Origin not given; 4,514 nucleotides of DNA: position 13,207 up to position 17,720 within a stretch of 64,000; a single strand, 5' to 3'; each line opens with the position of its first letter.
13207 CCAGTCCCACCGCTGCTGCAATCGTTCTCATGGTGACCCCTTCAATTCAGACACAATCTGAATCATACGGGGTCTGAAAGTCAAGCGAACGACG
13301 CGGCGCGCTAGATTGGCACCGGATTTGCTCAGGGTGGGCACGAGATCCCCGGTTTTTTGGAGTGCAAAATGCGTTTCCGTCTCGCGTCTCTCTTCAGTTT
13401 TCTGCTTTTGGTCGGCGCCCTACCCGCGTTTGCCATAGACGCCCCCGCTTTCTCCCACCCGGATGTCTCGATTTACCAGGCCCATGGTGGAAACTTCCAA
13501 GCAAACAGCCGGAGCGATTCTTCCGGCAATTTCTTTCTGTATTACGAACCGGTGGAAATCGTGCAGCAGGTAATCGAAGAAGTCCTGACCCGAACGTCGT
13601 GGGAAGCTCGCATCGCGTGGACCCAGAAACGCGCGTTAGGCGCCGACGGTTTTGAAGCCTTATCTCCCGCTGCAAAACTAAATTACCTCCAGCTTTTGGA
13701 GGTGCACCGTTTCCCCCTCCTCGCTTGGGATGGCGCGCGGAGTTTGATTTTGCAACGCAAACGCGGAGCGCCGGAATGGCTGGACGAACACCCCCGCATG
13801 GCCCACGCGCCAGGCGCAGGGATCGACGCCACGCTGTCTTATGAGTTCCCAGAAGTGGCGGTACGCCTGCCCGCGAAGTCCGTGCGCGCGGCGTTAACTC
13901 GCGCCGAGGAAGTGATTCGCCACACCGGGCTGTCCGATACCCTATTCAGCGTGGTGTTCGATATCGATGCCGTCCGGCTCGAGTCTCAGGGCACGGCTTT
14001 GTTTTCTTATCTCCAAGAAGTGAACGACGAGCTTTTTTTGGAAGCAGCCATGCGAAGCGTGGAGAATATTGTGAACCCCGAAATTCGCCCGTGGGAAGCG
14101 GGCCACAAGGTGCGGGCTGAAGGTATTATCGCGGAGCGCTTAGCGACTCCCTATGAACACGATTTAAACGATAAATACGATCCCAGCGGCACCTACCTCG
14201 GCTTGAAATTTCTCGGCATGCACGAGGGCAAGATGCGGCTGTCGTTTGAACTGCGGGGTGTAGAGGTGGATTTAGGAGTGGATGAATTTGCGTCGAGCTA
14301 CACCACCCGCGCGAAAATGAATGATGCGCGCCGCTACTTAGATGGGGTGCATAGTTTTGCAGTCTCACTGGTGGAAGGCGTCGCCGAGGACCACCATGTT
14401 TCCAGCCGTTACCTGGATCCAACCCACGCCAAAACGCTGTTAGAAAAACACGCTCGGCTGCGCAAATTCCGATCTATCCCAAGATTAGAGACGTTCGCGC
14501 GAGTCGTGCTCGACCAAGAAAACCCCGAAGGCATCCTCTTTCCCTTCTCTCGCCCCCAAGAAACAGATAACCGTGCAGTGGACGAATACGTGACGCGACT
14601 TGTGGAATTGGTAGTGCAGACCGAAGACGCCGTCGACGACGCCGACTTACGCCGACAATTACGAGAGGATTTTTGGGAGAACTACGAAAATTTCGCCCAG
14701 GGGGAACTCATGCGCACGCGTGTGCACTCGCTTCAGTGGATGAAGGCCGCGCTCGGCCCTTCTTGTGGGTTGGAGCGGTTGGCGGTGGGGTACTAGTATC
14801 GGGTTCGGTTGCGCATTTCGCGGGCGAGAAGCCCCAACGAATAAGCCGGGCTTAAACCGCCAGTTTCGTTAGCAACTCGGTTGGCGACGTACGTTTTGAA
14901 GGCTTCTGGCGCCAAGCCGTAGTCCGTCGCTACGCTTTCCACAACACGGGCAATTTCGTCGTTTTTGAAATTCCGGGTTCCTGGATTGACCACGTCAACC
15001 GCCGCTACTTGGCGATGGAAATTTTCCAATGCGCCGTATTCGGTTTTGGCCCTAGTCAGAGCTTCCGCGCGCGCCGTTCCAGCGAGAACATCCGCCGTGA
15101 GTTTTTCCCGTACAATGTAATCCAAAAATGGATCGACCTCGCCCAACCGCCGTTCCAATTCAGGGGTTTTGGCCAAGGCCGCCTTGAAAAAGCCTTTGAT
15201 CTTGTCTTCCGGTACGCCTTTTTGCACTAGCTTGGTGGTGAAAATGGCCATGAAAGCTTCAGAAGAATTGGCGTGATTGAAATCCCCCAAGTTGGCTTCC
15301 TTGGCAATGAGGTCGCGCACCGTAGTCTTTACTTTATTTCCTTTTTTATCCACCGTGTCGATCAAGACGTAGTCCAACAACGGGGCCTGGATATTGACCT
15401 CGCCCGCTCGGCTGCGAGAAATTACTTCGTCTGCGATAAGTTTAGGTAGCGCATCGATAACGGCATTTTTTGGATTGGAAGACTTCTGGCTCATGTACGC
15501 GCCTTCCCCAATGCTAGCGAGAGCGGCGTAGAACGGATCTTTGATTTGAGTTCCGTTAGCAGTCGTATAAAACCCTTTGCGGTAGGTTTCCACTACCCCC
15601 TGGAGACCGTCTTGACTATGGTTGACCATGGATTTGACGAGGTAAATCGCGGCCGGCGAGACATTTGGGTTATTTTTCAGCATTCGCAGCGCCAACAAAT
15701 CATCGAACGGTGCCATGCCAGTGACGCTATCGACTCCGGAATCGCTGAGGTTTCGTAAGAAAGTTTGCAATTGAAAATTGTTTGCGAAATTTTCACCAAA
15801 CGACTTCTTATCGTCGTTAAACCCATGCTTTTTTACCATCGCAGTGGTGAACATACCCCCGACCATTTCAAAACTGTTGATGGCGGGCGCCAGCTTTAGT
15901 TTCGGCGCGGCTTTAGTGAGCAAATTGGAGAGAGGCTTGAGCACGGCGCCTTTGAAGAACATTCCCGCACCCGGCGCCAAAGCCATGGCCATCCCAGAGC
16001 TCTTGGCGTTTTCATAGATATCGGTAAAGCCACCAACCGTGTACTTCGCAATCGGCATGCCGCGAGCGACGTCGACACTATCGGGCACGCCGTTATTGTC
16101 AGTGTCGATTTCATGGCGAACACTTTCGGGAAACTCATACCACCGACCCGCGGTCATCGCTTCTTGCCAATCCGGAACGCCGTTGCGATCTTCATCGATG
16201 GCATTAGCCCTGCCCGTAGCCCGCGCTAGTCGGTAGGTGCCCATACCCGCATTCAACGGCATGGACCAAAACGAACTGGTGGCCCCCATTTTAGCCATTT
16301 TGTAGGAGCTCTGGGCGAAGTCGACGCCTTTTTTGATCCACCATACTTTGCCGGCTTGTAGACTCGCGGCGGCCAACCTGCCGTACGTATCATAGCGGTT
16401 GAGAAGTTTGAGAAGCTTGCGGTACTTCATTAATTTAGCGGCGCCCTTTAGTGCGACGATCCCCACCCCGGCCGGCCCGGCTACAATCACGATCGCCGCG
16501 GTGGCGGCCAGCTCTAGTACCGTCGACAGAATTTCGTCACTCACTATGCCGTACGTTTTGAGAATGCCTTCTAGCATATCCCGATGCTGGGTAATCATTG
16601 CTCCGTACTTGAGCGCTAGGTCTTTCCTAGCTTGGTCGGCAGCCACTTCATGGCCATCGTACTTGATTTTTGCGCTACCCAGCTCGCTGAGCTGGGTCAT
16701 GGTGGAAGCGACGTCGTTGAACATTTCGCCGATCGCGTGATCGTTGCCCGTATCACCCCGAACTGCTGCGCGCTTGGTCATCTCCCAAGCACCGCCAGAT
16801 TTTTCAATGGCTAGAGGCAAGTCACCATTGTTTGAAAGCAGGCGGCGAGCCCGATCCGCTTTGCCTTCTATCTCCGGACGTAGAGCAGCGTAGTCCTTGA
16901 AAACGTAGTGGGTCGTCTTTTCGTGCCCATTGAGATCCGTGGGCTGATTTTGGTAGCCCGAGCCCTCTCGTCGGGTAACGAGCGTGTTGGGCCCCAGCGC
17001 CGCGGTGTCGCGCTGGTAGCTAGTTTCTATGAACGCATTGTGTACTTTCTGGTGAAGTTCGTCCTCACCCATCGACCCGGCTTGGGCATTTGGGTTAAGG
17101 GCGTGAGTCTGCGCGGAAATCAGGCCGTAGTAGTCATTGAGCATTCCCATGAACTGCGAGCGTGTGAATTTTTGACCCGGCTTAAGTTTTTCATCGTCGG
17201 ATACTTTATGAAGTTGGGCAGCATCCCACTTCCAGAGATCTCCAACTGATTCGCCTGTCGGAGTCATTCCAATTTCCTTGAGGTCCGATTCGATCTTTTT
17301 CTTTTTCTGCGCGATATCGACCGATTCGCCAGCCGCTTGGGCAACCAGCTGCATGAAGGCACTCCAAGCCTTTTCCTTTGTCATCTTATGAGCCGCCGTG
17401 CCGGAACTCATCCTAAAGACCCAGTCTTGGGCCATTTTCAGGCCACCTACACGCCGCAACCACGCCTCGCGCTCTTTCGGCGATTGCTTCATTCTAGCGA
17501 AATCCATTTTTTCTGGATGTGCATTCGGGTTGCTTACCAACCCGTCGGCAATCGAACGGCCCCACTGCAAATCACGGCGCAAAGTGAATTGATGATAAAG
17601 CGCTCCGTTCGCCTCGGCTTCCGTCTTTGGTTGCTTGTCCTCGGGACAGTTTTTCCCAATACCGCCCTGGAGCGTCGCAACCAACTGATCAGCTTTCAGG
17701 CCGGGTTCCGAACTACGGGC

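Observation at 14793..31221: Five-gene secreted module built around two domain-less giant proteins: candidate undescribed envelope or effector system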

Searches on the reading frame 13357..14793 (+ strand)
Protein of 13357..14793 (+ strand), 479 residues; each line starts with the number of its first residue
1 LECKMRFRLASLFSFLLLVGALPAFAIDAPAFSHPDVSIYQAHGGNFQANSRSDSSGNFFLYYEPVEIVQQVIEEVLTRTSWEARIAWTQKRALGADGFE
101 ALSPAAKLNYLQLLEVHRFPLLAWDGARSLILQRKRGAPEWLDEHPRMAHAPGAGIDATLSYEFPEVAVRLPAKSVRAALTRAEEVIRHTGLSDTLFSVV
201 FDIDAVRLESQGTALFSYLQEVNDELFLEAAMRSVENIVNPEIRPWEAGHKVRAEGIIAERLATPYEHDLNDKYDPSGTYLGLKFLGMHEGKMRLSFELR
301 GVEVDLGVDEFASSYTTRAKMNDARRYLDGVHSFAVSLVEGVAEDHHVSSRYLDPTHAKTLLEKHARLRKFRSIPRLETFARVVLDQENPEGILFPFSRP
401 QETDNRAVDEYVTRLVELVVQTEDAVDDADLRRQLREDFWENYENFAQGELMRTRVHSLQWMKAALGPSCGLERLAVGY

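Call 9: search_protein_families(library=ncbifam, proteins=[window:13357-14793:+], max_evalue=0.1)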
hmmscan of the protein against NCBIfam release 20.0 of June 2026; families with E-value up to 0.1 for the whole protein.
window:13357-14793:+ (479 aa): 0 families

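Call 18: search_protein_families(library=pfam, proteins=[window:13357-14793:+], max_evalue=0.001)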
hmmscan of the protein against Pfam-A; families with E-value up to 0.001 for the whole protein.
window:13357-14793:+ (479 aa): 0 families

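Call 24: search_protein_families(library=padloc, proteins=[window:13357-14793:+], max_evalue=0.1)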
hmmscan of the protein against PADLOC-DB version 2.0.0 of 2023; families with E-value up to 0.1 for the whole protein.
window:13357-14793:+ (479 aa): 0 families

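Call 125: search_solved_structures(query=window:13357-14793:+, max_evalue=1)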
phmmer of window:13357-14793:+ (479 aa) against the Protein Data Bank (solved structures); distinct sequences matched with E-value up to 1: 0.
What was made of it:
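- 13369..14796 (+): Orphan secreted protein ('p479', 475 aa from ATG 13369), convergent with giant B. It is a possible lineage-specific fifth member. No family or PDB hit (calls 9, 18, 24, 125).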

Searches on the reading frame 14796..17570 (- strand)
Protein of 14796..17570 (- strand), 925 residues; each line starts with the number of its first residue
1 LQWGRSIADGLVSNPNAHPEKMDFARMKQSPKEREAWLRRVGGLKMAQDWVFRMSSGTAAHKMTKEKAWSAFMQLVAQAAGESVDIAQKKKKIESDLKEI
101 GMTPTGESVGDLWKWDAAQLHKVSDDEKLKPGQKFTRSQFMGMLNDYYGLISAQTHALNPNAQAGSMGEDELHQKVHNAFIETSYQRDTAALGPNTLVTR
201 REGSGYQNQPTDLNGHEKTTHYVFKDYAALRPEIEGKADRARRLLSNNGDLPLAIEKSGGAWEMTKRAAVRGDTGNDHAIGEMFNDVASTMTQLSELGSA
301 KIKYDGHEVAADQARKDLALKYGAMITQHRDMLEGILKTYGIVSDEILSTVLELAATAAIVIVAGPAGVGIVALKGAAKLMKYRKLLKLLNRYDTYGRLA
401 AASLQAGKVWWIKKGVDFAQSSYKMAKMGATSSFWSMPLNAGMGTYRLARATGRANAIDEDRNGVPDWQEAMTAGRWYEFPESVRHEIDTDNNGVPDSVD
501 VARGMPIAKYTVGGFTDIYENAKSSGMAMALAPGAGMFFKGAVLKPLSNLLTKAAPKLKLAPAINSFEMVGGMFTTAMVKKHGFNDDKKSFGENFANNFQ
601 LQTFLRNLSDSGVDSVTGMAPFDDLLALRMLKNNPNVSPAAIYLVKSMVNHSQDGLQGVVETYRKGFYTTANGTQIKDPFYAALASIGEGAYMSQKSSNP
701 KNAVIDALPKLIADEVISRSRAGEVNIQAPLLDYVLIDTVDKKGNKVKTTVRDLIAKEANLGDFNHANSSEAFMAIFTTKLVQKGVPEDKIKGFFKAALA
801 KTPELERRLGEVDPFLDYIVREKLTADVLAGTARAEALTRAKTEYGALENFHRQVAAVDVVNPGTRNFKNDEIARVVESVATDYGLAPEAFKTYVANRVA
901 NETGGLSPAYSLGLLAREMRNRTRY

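Call 96: predict_structure(alignment_id=A7)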
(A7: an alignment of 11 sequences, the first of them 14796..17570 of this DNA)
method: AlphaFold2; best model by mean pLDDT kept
length: 925 residues; sequences in the alignment: 11
mean_pLDDT: 73.1   pTM: 0.47
mean pLDDT of the five models: 73.1, 73.0, 68.9, 63.7, 62.9
residues with pLDDT >= 90: 53; 70-90: 569; 50-70: 222; < 50: 81
segments of 3 or more residues with pLDDT < 50: 205-210, 212-217, 341-406
pLDDT, mean of each block of 10 residues (from residue 1): 79 78 79 87 86 75 83 87 83 91 72 84 85 88 85 58 60 84 74 86 53 50 87 91 82 70 54 67 78 82 89 85 71 57 42 35 29 27 30 36 49 62 63 60 70 81 81 78 79 79 64 56 62 68 69 67 72 72 63 67 76 71 80 80 81 81 78 70 77 70 66 84 81 76 70 79 75 86 87 85 73 83 88 87 69 86 84 91 90 88 72 88 67
secondary structure, 60 per line:
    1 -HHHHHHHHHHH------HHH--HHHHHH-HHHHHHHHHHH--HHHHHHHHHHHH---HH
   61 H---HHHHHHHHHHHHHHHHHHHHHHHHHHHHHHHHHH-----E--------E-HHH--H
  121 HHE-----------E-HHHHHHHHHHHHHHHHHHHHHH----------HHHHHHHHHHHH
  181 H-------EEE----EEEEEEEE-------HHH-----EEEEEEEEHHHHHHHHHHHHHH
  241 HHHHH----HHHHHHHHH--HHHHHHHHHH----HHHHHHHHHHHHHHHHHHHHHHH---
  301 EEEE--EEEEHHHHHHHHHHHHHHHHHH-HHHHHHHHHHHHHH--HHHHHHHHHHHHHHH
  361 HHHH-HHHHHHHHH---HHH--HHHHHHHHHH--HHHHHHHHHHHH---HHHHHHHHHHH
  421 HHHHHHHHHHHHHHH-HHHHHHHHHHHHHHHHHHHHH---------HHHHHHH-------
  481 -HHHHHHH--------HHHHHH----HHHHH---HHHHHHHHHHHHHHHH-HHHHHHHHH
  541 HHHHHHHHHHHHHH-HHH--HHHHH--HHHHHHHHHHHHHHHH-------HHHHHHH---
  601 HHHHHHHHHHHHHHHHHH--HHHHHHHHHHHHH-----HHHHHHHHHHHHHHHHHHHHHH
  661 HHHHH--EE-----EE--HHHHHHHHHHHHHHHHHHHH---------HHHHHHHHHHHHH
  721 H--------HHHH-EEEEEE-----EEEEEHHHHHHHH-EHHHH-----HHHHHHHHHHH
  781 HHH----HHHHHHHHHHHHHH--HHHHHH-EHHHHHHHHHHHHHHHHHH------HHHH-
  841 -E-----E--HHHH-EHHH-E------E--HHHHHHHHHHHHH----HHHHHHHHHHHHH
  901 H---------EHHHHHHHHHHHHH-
elements in order (helices of 4 or more, strands of 3 or more residues): H2-12 H24-29 H31-41 H44-55 H65-98 H137-158 H169-181 E189-191 E196-203 E219-226 H227-245 H250-258 H261-270 H275-297 E301-304 E307-310 H311-328 H330-343 H346-364 H366-374 H383-392 H395-406 H410-435 H437-457 H467-473 H482-488 H497-502 H507-511 H515-530 H532-554 H561-565 H568-583 H591-597 H601-618 H621-633 H639-665 H679-698 H708-721 H730-733 E735-740 E746-750 H751-758 H761-764 H770-783 H788-801 H804-809 H812-829 H836-839 H851-854 H871-883 H888-901 H912-924

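Call 98: fold_search(model_id=the predicted structure, library=pdb)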
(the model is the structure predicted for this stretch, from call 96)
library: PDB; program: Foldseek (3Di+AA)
matches with E <= 10: 143; with E <= 0.001: 0
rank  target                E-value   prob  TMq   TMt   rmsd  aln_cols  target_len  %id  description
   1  7vf2_A                2.3e-02  0.16  0.08  0.07  32.6      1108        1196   10  Human m6A-METTL associated complex (WTAP, VIRMA, ZC3H13, and HAKAI) (released 2022-09-14)
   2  7vf5_A                1.1e-01  0.09  0.08  0.07  33.6      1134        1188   11  Human m6A-METTL associated complex (WTAP, VIRMA, and HAKAI) (released 2022-09-14)
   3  8j07_k9               2.1e-01  0.08  0.08  0.03  46.4      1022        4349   10  96nm repeat of human respiratory doublet microtubule and associated axonemal complexes (released 2023-07-26)
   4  8glv_DA               2.3e-01  0.08  0.08  0.03  46.8       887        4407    9  96-nm repeat unit of doublet microtubules from Chlamydomonas reinhardtii flagella (released 2023-05-31)
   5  6n1z_A                2.6e-01  0.11  0.10  0.10  34.6       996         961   10  Importin-9 bound to H2A-H2B (released 2019-03-20)
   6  4c0e_A                4.3e-01  0.10  0.08  0.13  24.4       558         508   13  Structure of the NOT1 superfamily homology domain from Chaetomium thermophilum (released 2013-10-09)
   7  8glv_JG               4.8e-01  0.04  0.07  0.04  40.8       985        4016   10  96-nm repeat unit of doublet microtubules from Chlamydomonas reinhardtii flagella (released 2023-05-31)
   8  8cmk_B                5.0e-01  0.10  0.13  0.13  35.4      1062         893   10  Transportin-3 TNPO3 in complex with RSY region of CIRBP (released 2024-03-06)
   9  2z5k_A                5.7e-01  0.10  0.12  0.13  33.3      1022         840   10  Complex of Transportin 1 with TAP NLS (released 2007-10-23)
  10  9dgq_m                9.6e-01  0.06  0.09  0.04  34.2       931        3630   12  Structure of dynein-1 on microtubules (released 2025-09-10)
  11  8glv_Fm               9.9e-01  0.05  0.10  0.04  41.7      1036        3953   12  96-nm repeat unit of doublet microtubules from Chlamydomonas reinhardtii flagella (released 2023-05-31)
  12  8c4a                  1.0e+00  0.06  0.11  0.06  42.2      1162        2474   12  Structural and interactional insights into the glideosome-associated connector from Toxoplasma gondii (released 2023-07-19)
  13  7sqc_C2               1.1e+00  0.03  0.06  0.05  53.1       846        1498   12  Ciliary C1 central pair apparatus isolated from Chlamydomonas reinhardtii (released 2022-04-13)
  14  9a1m_D                1.1e+00  0.02  0.06  0.06  36.4       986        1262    9  Integrative model of the nuclear pore complex from Schizosaccharomyces pombe (released 2021-11-12)
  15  8duj_A                1.2e+00  0.03  0.08  0.03  39.7      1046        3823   10  Global map in C1 of RyR1 particles in complex with ImperaCalcin (released 2023-05-31)
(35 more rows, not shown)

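Call 100: fold_search(model_id=the predicted structure, library=viral)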
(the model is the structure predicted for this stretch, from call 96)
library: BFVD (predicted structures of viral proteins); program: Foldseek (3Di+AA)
matches with E <= 10: 312; with E <= 0.001: 1
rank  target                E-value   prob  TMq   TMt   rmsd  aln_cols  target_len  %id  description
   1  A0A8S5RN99            7.3e-04  0.54  0.08  0.08  44.7      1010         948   10  Minor tail protein [virus sp. ctBS918]
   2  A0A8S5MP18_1          1.5e-03  0.63  0.10  0.09  40.6      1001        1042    8  PolyVal ADP-ribosyltransferase [Siphoviridae sp. ctLR131]
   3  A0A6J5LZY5            1.9e-02  0.20  0.08  0.08  64.0       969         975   11  Uncharacterized protein [uncultured Caudovirales phage]
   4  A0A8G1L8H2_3          3.4e-02  0.10  0.07  0.06  36.6      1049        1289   11  (no name in the UniProt tables at hand)
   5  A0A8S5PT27            3.5e-02  0.09  0.07  0.05  62.0      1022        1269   13  Chromosome segregation ATPase [Siphoviridae sp. ct96x5]
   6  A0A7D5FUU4            3.7e-02  0.20  0.08  0.10  53.3      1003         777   11  Internal virion protein [Escherichia virus LS2]
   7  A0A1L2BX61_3          4.9e-02  0.20  0.09  0.08  56.5       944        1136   12  Tape measure protein [Nodularia phage vB_NpeS-2AV2]
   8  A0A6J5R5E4            7.6e-02  0.21  0.13  0.10  27.3      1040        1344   10  Uncharacterized protein [uncultured Caudovirales phage]
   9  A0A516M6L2            7.9e-02  0.08  0.07  0.05  44.8      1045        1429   10  (no name in the UniProt tables at hand)
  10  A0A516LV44            8.9e-02  0.18  0.09  0.10  30.0       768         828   13  (no name in the UniProt tables at hand)
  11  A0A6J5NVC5            8.9e-02  0.12  0.06  0.09  45.0       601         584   13  Uncharacterized protein [uncultured Caudovirales phage]
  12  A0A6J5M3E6            9.3e-02  0.09  0.07  0.07  39.0       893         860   13  Uncharacterized protein [uncultured Caudovirales phage]
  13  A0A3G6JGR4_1          9.7e-02  0.13  0.09  0.07  48.0      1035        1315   13  Uncharacterized protein [Lactobacillus phage ViSo-2018a]
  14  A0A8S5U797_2          1.2e-01  0.09  0.09  0.08  42.3      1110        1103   10  Large polyvalent protein-associated domain 3 (Fragment) [Podoviridae sp. ctngc57]
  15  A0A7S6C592            1.3e-01  0.09  0.09  0.07  45.8      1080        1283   10  (no name in the UniProt tables at hand)
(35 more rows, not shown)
